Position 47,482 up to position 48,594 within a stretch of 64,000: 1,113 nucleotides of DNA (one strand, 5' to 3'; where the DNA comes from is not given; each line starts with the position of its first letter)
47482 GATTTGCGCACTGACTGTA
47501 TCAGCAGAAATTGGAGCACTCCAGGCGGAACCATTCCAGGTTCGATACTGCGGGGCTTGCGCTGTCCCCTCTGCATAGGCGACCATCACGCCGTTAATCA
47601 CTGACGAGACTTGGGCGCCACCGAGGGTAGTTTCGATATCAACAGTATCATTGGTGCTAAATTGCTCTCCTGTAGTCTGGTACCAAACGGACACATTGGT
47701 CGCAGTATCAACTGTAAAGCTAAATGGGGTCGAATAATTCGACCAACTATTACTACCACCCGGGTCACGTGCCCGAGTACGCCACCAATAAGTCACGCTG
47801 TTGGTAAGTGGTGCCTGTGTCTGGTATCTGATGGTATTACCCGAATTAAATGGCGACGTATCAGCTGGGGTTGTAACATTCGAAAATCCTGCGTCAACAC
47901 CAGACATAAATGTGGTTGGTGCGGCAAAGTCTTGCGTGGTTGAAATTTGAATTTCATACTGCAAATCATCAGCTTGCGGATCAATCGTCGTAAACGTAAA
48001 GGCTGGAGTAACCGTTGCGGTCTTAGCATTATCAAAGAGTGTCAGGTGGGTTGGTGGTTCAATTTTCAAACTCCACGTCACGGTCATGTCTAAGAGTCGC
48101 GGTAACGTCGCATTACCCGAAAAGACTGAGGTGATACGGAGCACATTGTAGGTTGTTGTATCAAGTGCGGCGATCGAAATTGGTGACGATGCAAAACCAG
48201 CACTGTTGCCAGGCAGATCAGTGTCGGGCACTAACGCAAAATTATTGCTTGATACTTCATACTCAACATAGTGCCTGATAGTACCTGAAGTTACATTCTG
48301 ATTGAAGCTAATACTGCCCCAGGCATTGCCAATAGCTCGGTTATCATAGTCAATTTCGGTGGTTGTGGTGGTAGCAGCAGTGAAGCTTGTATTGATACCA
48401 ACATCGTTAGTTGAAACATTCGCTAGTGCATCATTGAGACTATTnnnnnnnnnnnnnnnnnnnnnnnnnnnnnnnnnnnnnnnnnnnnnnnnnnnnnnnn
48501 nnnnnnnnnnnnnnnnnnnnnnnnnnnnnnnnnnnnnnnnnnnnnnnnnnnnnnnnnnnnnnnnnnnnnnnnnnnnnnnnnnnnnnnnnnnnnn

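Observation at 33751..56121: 7456-aa single-ORF surface protein with DUF2341+LamG pairs, beta-helix repeat arrays and ~900-aa internal tandem duplications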

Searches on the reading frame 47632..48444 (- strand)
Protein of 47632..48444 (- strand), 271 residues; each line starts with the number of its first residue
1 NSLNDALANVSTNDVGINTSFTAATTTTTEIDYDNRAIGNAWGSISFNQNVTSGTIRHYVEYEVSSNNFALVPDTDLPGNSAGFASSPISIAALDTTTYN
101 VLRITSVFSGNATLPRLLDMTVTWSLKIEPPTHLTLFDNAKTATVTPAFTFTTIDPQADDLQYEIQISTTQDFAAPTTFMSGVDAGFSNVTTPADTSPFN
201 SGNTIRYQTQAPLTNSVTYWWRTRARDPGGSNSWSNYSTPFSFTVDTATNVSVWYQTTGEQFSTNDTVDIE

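Call 27: search_protein_families(library=pfam, proteins=[window:47632-48444:-], max_evalue=1)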
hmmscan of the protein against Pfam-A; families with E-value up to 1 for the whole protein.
window:47632-48444:- (271 aa): 1 family
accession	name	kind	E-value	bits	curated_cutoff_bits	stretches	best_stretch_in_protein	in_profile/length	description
PF25788.1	Ig_Rha78A_N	-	0.00058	20.5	27.4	1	142-243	15-99/105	Rha78A-like, N-terminal immunoglobulin domain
